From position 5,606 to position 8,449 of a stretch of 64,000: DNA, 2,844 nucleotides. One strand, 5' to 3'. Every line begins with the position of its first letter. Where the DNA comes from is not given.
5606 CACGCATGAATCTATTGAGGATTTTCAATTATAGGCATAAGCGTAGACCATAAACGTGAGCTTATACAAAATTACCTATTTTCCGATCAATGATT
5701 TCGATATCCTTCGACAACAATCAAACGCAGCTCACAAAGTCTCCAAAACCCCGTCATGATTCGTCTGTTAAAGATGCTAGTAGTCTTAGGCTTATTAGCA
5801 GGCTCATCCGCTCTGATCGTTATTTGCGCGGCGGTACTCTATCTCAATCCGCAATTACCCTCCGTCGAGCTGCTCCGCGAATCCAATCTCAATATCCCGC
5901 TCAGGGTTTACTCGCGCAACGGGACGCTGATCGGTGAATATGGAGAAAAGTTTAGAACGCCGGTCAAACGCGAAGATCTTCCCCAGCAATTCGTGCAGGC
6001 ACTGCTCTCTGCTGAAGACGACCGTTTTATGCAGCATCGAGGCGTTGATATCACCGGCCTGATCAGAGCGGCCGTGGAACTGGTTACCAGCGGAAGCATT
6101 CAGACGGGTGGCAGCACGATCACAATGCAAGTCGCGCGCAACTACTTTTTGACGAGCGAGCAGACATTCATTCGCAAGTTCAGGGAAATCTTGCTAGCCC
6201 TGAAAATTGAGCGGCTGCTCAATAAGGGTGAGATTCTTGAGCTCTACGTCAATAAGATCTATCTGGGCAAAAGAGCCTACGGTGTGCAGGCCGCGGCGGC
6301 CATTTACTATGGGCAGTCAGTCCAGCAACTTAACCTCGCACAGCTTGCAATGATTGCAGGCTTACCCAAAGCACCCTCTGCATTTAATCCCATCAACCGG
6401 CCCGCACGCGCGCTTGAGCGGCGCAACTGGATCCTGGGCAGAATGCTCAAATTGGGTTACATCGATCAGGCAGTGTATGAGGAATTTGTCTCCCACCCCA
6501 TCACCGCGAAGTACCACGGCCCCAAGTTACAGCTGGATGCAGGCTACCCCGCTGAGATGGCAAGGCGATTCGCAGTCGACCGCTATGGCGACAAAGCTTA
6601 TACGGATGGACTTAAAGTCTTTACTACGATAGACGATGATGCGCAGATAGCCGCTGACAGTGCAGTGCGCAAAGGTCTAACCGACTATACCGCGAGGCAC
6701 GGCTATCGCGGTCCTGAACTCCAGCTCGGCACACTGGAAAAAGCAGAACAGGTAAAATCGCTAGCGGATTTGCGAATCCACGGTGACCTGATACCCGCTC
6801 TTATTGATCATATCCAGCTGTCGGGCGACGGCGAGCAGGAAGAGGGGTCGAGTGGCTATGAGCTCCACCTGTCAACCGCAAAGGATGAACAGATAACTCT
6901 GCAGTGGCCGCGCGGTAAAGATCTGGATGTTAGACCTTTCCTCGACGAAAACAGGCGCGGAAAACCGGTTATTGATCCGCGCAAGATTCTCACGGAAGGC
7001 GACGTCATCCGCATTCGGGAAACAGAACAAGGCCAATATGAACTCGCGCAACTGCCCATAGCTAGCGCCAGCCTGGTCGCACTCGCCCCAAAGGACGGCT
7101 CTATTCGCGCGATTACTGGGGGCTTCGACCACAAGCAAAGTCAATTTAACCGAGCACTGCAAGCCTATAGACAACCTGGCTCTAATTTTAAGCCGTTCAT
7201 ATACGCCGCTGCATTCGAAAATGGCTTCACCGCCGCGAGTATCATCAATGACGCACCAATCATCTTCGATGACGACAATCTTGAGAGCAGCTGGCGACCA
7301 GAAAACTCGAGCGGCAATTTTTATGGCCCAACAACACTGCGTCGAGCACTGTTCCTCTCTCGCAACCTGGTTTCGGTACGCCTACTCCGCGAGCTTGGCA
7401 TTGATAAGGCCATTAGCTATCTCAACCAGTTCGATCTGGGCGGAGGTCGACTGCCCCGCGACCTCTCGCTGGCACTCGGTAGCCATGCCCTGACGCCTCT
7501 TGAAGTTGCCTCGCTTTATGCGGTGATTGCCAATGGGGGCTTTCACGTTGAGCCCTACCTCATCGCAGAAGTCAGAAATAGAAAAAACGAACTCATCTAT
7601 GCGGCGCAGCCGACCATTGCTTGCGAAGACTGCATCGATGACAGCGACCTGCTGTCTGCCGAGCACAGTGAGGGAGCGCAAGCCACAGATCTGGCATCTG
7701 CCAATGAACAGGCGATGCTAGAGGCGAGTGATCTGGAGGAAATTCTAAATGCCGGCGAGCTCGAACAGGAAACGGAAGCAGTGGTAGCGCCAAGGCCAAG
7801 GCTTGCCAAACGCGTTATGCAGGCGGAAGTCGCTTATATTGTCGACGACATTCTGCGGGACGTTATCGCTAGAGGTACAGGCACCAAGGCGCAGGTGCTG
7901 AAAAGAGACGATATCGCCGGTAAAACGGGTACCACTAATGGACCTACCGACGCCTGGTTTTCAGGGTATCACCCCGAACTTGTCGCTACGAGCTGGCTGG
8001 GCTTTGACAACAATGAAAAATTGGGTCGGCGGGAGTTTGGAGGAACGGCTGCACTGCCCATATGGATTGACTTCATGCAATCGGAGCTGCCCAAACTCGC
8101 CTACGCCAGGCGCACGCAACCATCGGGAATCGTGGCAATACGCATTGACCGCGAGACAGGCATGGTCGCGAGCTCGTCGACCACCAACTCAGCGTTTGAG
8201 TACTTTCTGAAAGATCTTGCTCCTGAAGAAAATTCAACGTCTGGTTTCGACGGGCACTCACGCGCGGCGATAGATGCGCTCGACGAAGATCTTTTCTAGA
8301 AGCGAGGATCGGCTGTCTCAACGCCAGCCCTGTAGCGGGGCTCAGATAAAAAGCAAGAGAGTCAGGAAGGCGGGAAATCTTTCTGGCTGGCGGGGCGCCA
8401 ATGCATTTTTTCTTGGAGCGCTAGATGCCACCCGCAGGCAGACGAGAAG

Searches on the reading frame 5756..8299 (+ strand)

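Call 69: search_protein_families(library=pfam, proteins=[window:5756-8299:+], max_evalue=1e-8)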
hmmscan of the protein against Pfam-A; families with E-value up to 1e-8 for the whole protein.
window:5756-8299:+ (847 aa): 3 families
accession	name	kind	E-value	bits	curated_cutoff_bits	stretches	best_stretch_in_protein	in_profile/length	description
PF00912.28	Transgly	-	1.6e-61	207.3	27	1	56-230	2-177/178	Transglycosylase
PF00905.27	Transpeptidase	-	1.2e-31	110.5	22.1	1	439-765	2-289/299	Penicillin binding protein transpeptidase domain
PF17092.11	PCB_OB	-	2.1e-09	38.5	27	0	317-434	1-109/111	Penicillin-binding protein OB-like domain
